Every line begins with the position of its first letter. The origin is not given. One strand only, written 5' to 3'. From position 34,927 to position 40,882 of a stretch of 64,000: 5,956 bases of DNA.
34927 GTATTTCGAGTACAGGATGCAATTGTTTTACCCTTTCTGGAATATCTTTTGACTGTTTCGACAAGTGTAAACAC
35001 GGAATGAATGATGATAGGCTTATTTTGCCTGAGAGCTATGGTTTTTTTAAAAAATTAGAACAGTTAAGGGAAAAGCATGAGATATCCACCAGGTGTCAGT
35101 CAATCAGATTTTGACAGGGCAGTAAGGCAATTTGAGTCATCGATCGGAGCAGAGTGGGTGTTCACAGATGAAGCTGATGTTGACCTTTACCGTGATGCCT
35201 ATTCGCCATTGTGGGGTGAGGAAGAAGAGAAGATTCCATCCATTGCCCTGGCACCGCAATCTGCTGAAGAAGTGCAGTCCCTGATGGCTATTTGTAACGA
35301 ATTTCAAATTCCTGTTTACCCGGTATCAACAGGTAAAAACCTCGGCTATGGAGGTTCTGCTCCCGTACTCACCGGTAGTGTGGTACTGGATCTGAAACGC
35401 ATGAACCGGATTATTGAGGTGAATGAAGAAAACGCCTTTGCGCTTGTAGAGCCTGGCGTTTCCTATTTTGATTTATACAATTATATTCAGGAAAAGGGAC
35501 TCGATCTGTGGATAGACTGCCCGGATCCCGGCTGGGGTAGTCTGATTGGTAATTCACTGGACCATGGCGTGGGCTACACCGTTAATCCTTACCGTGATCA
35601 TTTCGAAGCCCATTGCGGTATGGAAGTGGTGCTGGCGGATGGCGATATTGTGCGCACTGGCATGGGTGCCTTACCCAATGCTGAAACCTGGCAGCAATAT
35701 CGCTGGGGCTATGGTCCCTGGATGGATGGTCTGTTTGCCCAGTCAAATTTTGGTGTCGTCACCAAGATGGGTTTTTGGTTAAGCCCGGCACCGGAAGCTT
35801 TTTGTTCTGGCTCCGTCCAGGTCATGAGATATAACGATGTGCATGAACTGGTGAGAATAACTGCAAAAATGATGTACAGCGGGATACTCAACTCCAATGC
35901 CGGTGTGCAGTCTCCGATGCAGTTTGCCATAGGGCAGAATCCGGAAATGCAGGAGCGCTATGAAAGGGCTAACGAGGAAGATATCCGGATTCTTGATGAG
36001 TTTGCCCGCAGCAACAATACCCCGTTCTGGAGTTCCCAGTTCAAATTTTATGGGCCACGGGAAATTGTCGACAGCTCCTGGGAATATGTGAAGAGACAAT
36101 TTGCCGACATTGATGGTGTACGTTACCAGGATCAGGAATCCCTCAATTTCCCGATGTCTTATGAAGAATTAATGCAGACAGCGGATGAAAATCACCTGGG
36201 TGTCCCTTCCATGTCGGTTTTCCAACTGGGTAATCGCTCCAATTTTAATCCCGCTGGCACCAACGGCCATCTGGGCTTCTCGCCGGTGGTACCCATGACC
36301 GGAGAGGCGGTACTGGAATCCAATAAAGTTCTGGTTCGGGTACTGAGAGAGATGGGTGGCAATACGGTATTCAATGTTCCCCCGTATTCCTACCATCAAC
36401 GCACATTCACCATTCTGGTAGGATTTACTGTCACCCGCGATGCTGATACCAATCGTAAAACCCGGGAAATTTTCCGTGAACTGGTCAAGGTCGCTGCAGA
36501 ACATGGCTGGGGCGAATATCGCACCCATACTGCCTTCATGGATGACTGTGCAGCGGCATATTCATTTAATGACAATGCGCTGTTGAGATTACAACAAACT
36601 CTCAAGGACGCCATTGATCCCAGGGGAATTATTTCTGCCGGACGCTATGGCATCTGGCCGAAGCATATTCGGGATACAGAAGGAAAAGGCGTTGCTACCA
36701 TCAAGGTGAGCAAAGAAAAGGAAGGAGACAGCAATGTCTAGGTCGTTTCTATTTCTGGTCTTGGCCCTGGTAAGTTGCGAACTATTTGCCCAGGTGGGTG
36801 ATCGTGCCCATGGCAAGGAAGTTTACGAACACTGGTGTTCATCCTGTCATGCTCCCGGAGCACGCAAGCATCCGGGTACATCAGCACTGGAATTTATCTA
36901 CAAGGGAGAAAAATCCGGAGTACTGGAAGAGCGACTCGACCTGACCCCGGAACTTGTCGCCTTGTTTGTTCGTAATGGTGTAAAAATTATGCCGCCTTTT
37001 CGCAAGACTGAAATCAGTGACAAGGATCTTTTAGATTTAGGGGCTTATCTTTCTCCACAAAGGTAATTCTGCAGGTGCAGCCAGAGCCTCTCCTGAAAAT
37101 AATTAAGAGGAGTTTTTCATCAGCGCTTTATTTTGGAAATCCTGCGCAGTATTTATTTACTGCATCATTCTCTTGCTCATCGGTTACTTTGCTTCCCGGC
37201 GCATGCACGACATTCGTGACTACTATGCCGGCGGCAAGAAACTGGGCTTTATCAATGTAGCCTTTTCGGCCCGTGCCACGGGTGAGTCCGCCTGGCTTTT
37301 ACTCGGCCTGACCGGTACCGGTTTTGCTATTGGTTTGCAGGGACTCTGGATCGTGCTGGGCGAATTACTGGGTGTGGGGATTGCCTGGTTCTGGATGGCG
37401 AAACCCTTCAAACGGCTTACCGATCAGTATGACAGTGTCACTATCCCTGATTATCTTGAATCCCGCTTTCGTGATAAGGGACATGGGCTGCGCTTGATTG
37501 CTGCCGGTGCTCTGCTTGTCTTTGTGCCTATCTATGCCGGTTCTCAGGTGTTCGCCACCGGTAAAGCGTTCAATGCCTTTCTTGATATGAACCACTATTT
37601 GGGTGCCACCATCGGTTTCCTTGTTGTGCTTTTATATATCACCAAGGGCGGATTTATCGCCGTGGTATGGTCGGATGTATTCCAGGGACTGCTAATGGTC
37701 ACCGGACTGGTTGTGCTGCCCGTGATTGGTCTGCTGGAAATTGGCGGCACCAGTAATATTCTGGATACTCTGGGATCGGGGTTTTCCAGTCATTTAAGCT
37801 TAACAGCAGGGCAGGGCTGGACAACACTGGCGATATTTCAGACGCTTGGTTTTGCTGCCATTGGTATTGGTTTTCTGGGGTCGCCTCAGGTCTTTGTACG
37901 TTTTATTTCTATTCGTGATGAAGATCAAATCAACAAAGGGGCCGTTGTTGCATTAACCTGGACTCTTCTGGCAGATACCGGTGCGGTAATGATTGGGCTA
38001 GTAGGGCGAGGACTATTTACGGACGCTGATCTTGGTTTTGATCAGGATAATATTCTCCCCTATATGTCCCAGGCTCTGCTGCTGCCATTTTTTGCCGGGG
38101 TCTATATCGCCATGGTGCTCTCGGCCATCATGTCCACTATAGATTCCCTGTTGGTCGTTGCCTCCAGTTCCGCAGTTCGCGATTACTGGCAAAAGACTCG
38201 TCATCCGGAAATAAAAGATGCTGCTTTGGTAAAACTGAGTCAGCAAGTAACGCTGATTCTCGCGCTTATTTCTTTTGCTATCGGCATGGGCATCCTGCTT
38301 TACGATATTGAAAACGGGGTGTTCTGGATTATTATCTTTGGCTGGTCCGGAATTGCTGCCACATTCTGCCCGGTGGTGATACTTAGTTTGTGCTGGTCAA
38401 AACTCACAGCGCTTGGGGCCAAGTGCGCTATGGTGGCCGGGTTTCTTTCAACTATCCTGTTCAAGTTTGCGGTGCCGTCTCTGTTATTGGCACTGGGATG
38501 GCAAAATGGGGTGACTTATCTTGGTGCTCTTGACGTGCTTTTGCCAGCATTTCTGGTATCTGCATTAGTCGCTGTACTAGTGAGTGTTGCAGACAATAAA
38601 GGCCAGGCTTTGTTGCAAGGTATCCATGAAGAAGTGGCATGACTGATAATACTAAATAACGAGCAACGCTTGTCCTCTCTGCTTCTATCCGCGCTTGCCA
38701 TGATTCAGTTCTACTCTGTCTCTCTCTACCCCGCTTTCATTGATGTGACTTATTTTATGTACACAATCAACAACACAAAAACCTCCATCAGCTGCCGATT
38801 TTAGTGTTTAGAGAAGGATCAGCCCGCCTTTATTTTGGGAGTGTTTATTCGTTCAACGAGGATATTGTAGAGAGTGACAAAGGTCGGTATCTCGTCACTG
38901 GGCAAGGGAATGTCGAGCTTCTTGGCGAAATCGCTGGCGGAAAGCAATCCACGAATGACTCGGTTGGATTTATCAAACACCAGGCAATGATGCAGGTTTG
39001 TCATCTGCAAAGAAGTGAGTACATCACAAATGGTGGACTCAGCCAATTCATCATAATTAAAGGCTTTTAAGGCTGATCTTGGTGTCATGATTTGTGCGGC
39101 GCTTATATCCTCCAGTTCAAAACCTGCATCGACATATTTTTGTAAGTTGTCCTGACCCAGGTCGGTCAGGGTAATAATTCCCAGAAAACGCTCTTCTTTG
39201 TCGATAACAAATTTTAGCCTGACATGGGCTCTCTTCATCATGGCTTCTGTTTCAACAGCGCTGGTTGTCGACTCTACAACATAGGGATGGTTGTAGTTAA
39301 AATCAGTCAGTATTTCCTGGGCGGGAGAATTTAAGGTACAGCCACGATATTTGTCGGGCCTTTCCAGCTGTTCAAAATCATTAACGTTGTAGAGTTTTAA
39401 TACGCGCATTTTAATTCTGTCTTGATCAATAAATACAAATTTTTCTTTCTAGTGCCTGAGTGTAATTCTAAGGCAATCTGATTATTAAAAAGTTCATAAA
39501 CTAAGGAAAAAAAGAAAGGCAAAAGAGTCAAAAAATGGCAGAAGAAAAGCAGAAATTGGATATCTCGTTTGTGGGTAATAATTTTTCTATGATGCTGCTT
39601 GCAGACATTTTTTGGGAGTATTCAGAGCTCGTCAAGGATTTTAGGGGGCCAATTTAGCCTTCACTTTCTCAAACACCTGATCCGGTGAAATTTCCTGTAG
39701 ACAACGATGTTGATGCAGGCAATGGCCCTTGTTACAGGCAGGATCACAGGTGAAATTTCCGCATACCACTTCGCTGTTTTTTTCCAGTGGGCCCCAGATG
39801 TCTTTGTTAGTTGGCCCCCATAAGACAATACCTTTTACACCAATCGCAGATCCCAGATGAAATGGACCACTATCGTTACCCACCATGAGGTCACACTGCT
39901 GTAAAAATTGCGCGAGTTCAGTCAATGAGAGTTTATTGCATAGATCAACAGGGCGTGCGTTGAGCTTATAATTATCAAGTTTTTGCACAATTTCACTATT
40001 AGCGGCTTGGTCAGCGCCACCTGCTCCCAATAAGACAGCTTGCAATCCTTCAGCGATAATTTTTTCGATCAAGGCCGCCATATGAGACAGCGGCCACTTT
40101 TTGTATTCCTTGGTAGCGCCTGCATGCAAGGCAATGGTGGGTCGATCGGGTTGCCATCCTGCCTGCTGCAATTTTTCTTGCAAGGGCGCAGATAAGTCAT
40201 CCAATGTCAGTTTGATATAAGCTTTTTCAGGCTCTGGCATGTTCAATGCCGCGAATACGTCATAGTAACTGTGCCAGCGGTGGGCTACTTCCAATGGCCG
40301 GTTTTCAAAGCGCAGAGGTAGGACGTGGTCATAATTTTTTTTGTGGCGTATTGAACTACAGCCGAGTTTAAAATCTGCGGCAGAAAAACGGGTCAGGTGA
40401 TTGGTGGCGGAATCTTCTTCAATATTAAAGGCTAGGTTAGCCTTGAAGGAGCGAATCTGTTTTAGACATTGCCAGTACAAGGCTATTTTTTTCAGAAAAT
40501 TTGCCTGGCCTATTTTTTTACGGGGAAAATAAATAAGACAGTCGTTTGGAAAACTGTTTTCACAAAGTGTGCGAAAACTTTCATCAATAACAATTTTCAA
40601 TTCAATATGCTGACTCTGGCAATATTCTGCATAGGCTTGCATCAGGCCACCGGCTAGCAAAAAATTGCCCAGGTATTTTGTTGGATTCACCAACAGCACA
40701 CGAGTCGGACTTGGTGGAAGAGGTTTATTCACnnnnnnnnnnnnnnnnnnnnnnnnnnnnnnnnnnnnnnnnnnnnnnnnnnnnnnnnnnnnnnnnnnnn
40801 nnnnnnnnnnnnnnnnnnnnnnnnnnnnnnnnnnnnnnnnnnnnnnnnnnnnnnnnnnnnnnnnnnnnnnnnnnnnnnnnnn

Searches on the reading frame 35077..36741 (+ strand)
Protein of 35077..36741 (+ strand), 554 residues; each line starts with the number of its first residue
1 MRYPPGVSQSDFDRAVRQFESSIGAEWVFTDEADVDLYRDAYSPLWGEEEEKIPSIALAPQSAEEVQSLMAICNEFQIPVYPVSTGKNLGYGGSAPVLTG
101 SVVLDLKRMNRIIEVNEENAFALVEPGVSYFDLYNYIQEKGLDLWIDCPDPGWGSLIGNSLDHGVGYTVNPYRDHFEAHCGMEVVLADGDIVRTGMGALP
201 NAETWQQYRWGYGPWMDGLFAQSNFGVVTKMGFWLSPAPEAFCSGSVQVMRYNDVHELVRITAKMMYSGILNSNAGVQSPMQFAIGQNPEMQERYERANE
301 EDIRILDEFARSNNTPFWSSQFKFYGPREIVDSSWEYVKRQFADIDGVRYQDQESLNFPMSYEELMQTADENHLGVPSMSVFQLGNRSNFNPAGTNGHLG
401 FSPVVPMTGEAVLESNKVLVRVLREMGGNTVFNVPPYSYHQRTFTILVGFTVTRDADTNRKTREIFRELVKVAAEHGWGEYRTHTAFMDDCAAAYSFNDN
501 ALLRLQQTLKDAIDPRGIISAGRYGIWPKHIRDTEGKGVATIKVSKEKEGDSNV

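Call 5: search_protein_families(library=pfam, proteins=[window:35077-36741:+], max_evalue=0.001)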
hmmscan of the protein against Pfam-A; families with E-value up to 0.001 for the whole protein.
window:35077-36741:+ (554 aa): 2 families
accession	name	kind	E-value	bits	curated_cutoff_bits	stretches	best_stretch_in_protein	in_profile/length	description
PF01565.28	FAD_binding_4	-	6.1e-32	110.7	26.4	1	54-195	1-139/139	FAD binding domain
PF02913.24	FAD-oxidase_C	-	3.2e-06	27.5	21.2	1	453-522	177-246/248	FAD linked oxidases, C-terminal domain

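Call 28: search_protein_families(library=ncbifam, proteins=[window:35077-36741:+], max_evalue=0.00001)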
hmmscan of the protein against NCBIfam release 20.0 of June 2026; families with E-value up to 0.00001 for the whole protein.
window:35077-36741:+ (554 aa): 2 families
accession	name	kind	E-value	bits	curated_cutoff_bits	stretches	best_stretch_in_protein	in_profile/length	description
TIGR00387.1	glcD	equivalog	1.1e-21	77.2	567.9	1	59-270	3-202/413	glycolate oxidase subunit GlcD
NF008408.0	PRK11230.1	equivalog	2.2e-10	39.6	897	1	54-272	56-261/499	glycolate oxidase subunit GlcD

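Call 37: search_solved_structures(query=window:35077-36741:+, max_evalue=0.00001)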
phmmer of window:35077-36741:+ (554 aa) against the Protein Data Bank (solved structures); distinct sequences matched with E-value up to 0.00001: 44.
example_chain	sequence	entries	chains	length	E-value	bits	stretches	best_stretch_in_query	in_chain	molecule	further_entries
9h40_A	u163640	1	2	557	1e-177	595.3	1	3-534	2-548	p-cresol methylhydroxylase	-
8s7p_A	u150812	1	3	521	1e-138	466.5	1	3-532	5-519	Oxidoreductase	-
8s7r_A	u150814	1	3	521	1.3e-137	463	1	3-532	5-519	Oxidoreductase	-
8s7w_A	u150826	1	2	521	1.8e-137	462.5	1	3-532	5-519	Oxidoreductase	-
8s7t_A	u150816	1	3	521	1.9e-137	462.4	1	3-532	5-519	Oxidoreductase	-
8s7s_A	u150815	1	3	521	2e-137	462.3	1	3-532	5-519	Oxidoreductase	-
8s7n_A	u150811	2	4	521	2.3e-137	462.1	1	3-532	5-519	Oxidoreductase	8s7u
8s7q_A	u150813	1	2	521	2.4e-137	462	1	3-532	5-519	Oxidoreductase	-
9gj0_A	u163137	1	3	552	1.3e-114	387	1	3-534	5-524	Probable vanillyl-alcohol oxidase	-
9h8p_A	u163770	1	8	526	3.3e-114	385.6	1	3-532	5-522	Probable vanillyl-alcohol oxidase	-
9h8q_A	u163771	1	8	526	4.9e-114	385.1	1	3-532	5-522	Probable vanillyl-alcohol oxidase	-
7ywu_A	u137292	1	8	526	6.6e-114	384.7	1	3-532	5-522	Probable vanillyl-alcohol oxidase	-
8bap_A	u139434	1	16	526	1.5e-113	383.5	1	3-532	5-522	Probable vanillyl-alcohol oxidase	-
7ywv_A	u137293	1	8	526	2.2e-113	383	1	3-532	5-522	Probable vanillyl-alcohol oxidase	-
8bam_A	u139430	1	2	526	4.9e-113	381.8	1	3-532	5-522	Probable vanillyl-alcohol oxidase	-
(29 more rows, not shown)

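Call 51: find_encoding_contigs(protein=window:35077-36741:+, flank=10000, max_places=4)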
Protein window:35077-36741:+ (554 aa): no gene with exactly this product is on record in the collection.

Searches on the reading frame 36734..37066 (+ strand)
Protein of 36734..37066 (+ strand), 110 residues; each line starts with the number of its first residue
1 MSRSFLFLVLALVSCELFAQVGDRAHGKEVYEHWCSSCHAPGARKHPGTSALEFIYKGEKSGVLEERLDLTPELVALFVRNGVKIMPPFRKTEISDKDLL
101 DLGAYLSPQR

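Call 5: search_protein_families(library=pfam, proteins=[window:36734-37066:+], max_evalue=0.001)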
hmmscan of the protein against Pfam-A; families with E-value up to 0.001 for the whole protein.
window:36734-37066:+ (110 aa): 2 families
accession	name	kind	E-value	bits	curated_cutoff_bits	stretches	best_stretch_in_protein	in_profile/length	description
PF13442.11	Cytochrome_CBB3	-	1.9e-13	51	27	1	25-106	4-68/68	Cytochrome C oxidase, cbb3-type, subunit III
PF00034.26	Cytochrom_C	-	2e-05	26.3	21.3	1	25-107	2-87/90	Cytochrome c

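Call 28: search_protein_families(library=ncbifam, proteins=[window:36734-37066:+], max_evalue=0.00001)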
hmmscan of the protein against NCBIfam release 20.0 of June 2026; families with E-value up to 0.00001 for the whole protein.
window:36734-37066:+ (110 aa): 1 family
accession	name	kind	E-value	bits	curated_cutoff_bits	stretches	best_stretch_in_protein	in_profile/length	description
NF045930.1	Cytc6PetJCyano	equivalog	5.1e-07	29.6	135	1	6-107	10-103/110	cytochrome c6 PetJ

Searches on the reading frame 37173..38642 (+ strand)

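Call 5: search_protein_families(library=pfam, proteins=[window:37173-38642:+], max_evalue=0.001)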
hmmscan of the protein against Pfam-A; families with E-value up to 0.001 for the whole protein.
window:37173-38642:+ (489 aa): 1 family
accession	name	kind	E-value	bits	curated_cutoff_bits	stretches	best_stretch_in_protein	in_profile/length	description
PF00474.23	SSF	-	2.3e-66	224.8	22.8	1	17-423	1-406/406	Sodium:solute symporter family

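Call 28: search_protein_families(library=ncbifam, proteins=[window:37173-38642:+], max_evalue=0.00001)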
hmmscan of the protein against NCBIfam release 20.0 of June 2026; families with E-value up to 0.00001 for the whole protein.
window:37173-38642:+ (489 aa): 10 families
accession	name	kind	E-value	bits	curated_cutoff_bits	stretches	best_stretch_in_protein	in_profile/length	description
TIGR02121.1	Na_Pro_sym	equivalog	1.7e-92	310.7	515.5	1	1-479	15-474/488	sodium/proline symporter PutP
NF011948.0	PRK15419.1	equivalog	6.9e-62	209.9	955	1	1-432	19-446/502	sodium/proline symporter PutP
TIGR00813.1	sss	superfamily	1.5e-61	208.7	184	1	17-423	1-411/411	sodium/solute symporter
TIGR02119.1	panF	equivalog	9e-47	160.1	328.05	1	3-433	17-440/471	sodium/pantothenate symporter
NF007790.0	PRK10484.1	equivalog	5.8e-24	84.8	401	1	8-471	24-480/527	solute:sodium symporter family transporter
NF006903.2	PRK09395.1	subfamily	4.5e-22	78.1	750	1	2-479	50-526/552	cation/acetate symporter ActP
TIGR03648.1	Na_symport_lg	subfamily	8.8e-22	77.2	320.75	2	9-203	19-205/547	VC_2705 family sodium/solute symporter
TIGR02711.1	symport_actP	equivalog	1.7e-20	73.3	1099.25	1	2-472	47-516/549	cation/acetate symporter ActP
NF058657.1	MncbAcdTpMctC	equivalog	1e-18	67.1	670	1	2-435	21-457/527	monocarboxylic acid transporter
NF009135.0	PRK12488.1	subfamily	1.2e-16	60.4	850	1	2-479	47-523/549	cation/acetate symporter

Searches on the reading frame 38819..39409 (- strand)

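Call 5: search_protein_families(library=pfam, proteins=[window:38819-39409:-], max_evalue=0.001)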
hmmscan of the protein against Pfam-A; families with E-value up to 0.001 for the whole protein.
window:38819-39409:- (196 aa): 1 family
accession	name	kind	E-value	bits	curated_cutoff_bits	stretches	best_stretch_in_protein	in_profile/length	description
PF00571.33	CBS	-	9.6e-11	42.3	24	1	41-84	8-51/57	CBS domain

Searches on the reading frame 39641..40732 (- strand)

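Call 5: search_protein_families(library=pfam, proteins=[window:39641-40732:-], max_evalue=0.001)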
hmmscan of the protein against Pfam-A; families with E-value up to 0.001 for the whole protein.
window:39641-40732:- (363 aa): 1 family
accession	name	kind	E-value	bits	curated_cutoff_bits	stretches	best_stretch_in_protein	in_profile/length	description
PF01075.23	Glyco_transf_9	-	1.6e-31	109.9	22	1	94-336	9-240/247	Glycosyltransferase family 9 (heptosyltransferase)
